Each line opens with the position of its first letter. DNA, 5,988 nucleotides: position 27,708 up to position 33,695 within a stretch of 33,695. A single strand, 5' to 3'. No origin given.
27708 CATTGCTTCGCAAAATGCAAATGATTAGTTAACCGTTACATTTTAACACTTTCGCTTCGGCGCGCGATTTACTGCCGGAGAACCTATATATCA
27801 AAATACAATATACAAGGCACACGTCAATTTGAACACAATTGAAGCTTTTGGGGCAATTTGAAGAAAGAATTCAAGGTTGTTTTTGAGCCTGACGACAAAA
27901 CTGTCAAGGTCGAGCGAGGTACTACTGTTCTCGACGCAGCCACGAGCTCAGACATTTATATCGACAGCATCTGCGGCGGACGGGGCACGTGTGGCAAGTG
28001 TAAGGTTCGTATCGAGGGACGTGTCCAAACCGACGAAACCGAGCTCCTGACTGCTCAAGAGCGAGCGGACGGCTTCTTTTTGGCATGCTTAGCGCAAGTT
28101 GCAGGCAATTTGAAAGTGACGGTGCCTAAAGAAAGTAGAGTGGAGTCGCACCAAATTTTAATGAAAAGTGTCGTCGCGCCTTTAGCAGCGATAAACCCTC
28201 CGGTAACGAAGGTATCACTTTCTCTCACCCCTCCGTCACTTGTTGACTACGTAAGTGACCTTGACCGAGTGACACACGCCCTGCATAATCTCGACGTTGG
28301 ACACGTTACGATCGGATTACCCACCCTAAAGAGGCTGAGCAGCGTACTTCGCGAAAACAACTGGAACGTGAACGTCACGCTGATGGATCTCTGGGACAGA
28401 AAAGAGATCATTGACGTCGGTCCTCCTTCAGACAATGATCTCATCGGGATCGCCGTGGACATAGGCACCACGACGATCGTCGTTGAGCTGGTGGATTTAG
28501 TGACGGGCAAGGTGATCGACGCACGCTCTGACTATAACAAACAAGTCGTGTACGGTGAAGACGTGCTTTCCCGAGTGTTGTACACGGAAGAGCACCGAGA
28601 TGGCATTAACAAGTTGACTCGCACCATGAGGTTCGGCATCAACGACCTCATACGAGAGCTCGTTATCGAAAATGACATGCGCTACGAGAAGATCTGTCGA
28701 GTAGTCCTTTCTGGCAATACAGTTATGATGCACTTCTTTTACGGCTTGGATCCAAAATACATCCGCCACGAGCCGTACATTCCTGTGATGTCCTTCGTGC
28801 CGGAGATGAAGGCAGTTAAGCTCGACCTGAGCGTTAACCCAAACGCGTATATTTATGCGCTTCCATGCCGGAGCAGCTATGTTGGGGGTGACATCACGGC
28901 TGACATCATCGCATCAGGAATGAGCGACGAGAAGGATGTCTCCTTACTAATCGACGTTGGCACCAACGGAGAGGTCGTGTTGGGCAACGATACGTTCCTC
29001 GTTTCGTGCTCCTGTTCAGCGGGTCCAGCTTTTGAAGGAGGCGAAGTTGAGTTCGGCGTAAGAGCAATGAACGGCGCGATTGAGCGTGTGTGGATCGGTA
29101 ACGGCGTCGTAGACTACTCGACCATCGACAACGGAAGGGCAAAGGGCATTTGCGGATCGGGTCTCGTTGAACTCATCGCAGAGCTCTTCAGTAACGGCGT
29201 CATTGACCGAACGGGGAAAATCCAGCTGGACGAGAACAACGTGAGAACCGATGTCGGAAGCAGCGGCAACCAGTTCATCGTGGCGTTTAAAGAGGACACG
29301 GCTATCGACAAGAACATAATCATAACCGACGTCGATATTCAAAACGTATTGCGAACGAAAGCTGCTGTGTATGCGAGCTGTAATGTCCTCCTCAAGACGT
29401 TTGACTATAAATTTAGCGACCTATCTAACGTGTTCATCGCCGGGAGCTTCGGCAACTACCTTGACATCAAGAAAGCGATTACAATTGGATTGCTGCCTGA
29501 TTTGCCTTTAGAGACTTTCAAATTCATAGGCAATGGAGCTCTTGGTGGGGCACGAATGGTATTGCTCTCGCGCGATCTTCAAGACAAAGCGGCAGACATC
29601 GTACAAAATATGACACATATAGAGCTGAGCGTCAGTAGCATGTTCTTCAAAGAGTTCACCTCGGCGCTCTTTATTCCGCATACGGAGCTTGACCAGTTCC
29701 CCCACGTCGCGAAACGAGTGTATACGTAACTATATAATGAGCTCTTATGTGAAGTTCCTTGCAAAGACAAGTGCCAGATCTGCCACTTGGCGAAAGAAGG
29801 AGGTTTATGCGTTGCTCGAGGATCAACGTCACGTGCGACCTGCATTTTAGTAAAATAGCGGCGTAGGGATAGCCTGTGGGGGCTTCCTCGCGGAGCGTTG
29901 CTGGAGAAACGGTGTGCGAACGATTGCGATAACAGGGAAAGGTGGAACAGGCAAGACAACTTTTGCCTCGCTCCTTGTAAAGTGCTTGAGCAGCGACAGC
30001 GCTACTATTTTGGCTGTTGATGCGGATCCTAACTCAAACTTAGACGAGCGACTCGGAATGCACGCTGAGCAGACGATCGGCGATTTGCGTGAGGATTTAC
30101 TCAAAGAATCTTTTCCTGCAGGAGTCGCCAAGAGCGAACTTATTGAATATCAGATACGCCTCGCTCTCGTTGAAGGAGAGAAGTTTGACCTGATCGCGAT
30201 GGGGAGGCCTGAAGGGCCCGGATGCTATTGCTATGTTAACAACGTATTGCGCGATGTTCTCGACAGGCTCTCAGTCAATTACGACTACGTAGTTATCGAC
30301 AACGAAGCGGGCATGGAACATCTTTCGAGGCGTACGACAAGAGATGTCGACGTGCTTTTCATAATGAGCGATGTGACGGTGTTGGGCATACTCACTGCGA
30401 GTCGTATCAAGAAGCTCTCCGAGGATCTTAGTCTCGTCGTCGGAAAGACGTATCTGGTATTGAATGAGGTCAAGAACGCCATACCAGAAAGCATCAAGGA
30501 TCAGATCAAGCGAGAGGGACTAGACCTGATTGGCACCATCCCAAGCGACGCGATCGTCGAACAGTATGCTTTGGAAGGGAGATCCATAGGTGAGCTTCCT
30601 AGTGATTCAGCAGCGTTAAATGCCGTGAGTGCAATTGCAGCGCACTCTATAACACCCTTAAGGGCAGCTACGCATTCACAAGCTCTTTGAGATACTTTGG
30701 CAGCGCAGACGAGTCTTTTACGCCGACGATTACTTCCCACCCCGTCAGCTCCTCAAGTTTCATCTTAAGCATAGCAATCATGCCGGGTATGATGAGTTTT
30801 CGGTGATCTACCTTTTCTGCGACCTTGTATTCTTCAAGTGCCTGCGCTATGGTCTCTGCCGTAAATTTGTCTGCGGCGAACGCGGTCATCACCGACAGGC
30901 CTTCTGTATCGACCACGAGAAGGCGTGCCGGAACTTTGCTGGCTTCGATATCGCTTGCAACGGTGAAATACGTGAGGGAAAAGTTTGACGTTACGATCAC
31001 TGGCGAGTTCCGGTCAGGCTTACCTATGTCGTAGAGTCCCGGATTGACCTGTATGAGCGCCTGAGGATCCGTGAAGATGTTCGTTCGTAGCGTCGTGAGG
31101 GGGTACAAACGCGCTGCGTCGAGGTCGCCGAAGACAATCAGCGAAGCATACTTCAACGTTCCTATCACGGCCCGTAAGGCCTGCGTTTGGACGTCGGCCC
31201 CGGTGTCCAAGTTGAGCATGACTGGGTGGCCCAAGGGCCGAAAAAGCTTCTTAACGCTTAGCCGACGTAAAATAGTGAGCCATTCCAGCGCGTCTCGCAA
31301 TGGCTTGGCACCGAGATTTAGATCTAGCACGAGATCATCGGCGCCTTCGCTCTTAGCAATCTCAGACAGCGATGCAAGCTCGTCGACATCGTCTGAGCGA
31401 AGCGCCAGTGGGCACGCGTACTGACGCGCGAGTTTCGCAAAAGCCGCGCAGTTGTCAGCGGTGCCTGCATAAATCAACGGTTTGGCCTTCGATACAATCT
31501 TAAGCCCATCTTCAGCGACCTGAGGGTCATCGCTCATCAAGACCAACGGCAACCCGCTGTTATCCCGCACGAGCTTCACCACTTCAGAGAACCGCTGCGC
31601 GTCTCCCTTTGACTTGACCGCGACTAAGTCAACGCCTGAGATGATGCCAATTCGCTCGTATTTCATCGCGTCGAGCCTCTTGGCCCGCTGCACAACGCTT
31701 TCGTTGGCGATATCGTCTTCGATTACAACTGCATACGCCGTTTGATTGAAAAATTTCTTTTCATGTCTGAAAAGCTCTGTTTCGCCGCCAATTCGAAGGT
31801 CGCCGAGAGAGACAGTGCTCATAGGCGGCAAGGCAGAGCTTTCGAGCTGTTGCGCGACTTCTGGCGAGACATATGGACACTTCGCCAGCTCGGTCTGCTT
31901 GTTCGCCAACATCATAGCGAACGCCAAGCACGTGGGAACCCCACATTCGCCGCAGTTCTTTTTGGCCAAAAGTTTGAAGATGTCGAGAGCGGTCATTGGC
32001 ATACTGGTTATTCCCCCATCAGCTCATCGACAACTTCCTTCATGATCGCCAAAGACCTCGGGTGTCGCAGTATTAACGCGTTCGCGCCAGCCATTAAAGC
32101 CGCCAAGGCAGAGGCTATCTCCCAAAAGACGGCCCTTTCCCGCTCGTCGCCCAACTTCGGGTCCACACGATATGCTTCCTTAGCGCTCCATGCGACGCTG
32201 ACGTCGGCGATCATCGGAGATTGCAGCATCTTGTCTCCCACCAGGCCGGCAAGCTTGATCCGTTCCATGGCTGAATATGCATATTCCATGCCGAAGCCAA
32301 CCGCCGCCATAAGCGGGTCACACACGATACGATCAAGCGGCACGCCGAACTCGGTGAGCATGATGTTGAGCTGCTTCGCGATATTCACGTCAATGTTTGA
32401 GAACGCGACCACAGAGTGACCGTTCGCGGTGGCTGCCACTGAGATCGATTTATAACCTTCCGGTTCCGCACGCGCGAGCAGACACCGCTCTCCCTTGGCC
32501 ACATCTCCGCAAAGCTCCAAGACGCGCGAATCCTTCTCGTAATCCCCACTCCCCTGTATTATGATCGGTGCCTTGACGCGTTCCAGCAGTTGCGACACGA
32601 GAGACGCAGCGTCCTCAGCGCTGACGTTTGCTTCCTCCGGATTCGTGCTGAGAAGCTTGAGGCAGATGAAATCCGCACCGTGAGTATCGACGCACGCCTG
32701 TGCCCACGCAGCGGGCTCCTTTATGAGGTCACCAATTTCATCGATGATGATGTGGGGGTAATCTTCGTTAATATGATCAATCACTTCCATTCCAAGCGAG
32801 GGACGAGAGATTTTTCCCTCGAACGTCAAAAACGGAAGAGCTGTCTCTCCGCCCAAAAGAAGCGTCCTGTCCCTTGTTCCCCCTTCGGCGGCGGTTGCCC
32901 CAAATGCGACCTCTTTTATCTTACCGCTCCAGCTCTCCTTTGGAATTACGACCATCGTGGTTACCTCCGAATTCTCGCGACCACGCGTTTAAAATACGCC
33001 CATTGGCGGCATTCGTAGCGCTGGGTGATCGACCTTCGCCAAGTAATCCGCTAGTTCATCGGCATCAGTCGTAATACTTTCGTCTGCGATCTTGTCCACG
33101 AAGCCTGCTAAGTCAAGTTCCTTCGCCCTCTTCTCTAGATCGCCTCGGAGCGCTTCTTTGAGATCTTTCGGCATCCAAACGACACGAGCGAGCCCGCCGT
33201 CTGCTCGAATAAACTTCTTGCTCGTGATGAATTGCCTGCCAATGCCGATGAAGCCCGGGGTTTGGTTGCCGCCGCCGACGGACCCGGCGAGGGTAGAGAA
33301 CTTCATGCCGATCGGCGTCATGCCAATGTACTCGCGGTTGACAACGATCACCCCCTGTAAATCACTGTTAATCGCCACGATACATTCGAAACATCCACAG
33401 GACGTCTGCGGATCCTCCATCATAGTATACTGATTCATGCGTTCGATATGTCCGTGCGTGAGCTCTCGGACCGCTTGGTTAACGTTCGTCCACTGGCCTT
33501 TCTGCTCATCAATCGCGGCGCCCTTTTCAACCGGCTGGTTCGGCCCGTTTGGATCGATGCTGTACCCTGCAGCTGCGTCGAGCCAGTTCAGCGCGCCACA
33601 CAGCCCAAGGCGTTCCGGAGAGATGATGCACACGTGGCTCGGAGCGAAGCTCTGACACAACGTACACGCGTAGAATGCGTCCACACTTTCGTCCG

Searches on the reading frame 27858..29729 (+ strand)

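Call 7: search_protein_families(library=pfam, proteins=[window:27858-29729:+], max_evalue=0.01)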
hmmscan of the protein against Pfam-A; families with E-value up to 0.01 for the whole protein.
window:27858-29729:+ (623 aa): 5 families
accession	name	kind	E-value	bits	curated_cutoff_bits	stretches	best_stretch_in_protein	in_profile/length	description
PF14574.11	RACo_C_ter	-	4.6e-96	321.3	27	1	361-617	2-260/261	C-terminal domain of RACo the ASKHA domain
PF17651.6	Raco_middle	-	1.3e-57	194.4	26.8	1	197-357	2-162/163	RACo middle region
PF17650.6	RACo_linker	-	8.3e-18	64.4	26.2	1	111-189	7-81/86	RACo linker region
PF00111.32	Fer2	-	2.3e-12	47.1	21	1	11-81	5-76/77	2Fe-2S iron-sulfur cluster binding domain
PF13510.11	Fer2_4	-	0.0006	20.3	22.8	1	7-58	4-64/82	2Fe-2S iron-sulfur cluster binding domain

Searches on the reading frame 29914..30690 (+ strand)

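Call 7: search_protein_families(library=pfam, proteins=[window:29914-30690:+], max_evalue=0.01)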
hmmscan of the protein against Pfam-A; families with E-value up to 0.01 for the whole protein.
window:29914-30690:+ (258 aa): 13 families
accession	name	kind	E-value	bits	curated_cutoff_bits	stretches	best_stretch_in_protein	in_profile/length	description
PF01656.29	CbiA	-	4.3e-15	56.2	25.4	1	5-224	3-124/125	CobQ/CobB/MinD/ParA nucleotide binding domain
PF13614.12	AAA_31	-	6.4e-14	52.7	27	1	1-153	1-148/177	AAA domain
PF02374.21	ArsA_ATPase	-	5.2e-07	29.6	24.3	1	1-63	1-63/305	Anion-transporting ATPase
PF06564.18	CBP_BcsQ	-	1.5e-06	28.4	21.3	1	1-162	1-157/234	Cellulose biosynthesis protein BcsQ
PF00142.24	Fer4_NifH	-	1.9e-06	28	25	1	2-242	1-241/271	4Fe-4S iron sulfur cluster binding proteins, NifH/frxC family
PF03266.21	NTPase_1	-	2.5e-05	24.6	23.9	0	4-35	2-33/168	NTPase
PF01935.23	DUF87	-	0.00069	20.2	23.2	1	2-37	24-60/220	Helicase HerA, central domain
PF13479.12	AAA_24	-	0.0013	19.1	27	1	3-129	4-71/195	AAA domain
PF00005.33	ABC_tran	-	0.0017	19.4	25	1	3-50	13-64/137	ABC transporter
PF10609.15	ParA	-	0.0017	18.3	27.1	0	6-38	9-41/246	NUBPL iron-transfer P-loop NTPase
PF09140.17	MipZ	-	0.0056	16.5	20.7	0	8-39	8-39/262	ATPase MipZ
PF13191.12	AAA_16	-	0.0059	17.6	32.6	0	4-65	27-85/167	AAA ATPase domain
PF13238.12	AAA_18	-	0.0067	17.3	29.4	0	4-25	1-22/128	AAA domain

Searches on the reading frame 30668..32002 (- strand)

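Call 7: search_protein_families(library=pfam, proteins=[window:30668-32002:-], max_evalue=0.01)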
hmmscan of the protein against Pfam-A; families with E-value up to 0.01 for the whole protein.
window:30668-32002:- (444 aa): 2 families
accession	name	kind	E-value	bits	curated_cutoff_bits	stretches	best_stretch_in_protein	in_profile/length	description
PF03599.22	CdhD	-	5.2e-92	309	24.8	1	70-437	12-386/387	CO dehydrogenase/acetyl-CoA synthase delta subunit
PF04060.18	FeS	-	9.5e-11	41.7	23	1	12-44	1-33/33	Putative Fe-S cluster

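Call 51: search_protein_families(library=ncbifam, proteins=[window:30668-32002:-], max_evalue=0.01)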
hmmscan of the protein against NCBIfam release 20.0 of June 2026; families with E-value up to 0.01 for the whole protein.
window:30668-32002:- (444 aa): 10 families
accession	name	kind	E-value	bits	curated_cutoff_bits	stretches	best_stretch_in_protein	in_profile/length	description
NF003195.0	PRK04165.1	equivalog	3.3e-153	510.8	306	1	1-442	1-447/450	acetyl-CoA decarbonylase/synthase complex subunit gamma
NF043039.1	HgcAB_like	equivalog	8.3e-26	91.4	285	1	318-440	15-137/350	HgcAB-like fusion protein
NF040863.1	HgcA_corrinoid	equivalog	1.6e-22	80.1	275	1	318-440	29-151/325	mercury methylation corrinoid protein HgcA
NF041836.1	rnfB_Methano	equivalog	0.00019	21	445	1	7-54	42-89/265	Rnf electron transport complex subunit RnfB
NF005506.0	PRK07118.1-5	equivalog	0.00043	19.8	388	1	8-56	42-90/279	Fe-S cluster domain-containing protein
NF006446.0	PRK08764.1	equivalog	0.00059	19.7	220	1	9-51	13-55/139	Rnf electron transport complex subunit RnfB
NF005505.0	PRK07118.1-4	equivalog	0.00059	19.4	378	1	7-54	42-89/265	Fe-S cluster domain-containing protein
TIGR01944.1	rnfB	subfamily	0.0013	18.3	68.7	1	8-53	40-84/190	RnfABCDGE type electron transport complex subunit B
TIGR00284.1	TIGR00284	hypoth_equivalog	0.0064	15.1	256.65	0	375-443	34-104/497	dihydropteroate synthase-like protein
NF003475.0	PRK05113.1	equivalog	0.0066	16.3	203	0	8-49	40-80/190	electron transport complex subunit RsxB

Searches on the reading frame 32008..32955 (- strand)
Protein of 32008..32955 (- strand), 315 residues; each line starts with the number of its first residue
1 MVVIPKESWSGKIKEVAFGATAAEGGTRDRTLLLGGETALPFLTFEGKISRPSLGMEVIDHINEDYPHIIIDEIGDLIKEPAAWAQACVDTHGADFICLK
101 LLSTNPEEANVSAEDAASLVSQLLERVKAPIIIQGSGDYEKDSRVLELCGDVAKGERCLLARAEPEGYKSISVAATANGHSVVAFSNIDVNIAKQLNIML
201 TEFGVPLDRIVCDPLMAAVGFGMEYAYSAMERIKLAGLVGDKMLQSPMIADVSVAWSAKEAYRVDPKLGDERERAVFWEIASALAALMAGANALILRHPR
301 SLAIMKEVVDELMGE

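Call 7: search_protein_families(library=pfam, proteins=[window:32008-32955:-], max_evalue=0.01)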
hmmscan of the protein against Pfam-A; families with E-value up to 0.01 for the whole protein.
window:32008-32955:- (315 aa): 1 family
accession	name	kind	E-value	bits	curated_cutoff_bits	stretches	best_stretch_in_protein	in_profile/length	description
PF03599.22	CdhD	-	1.2e-39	136.7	24.8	1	16-303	2-247/387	CO dehydrogenase/acetyl-CoA synthase delta subunit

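Call 51: search_protein_families(library=ncbifam, proteins=[window:32008-32955:-], max_evalue=0.01)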
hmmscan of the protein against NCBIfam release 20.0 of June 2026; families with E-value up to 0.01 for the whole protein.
window:32008-32955:- (315 aa): 7 families
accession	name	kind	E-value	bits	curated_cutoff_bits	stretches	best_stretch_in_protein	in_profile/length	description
NF003376.0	PRK04452.1-2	subfamily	1e-108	362.9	280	1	2-313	3-312/313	acetyl-CoA decarbonylase/synthase complex subunit delta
NF003377.0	PRK04452.1-3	subfamily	4.1e-91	306.1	527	1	4-313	5-313/432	acetyl-CoA decarbonylase/synthase complex subunit delta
NF003375.0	PRK04452.1-1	subfamily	6.8e-90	302.2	488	1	3-314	106-425/442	acetyl-CoA decarbonylase/synthase complex subunit delta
NF040759.1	WLP_AcsD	exception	2.8e-79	266.6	430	1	7-313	6-312/312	acetyl-CoA decarbonylase/synthase complex subunit delta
TIGR00381.1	cdhD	equivalog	3e-76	256.7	252.9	1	5-313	67-374/389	CO dehydrogenase/acetyl-CoA synthase subunit delta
NF003378.0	PRK04452.1-4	subfamily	1.4e-69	234.8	634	1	5-312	64-365/384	acetyl-CoA decarbonylase/synthase complex subunit delta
NF005719.0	PRK07535.1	domain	0.0036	16.5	259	1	170-234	117-181/268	methyltetrahydrofolate:corrinoid/iron-sulfur protein methyltransferase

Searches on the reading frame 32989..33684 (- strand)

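Call 7: search_protein_families(library=pfam, proteins=[window:32989-33684:-], max_evalue=0.01)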
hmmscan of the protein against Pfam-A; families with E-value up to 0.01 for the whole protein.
window:32989-33684:- (231 aa): 1 family
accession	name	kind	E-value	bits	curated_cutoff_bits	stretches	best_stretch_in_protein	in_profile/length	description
PF19436.4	ACS_CODH_B_C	-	7e-112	373.3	25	1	2-228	17-244/245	ACS/CODH beta subunit C-terminal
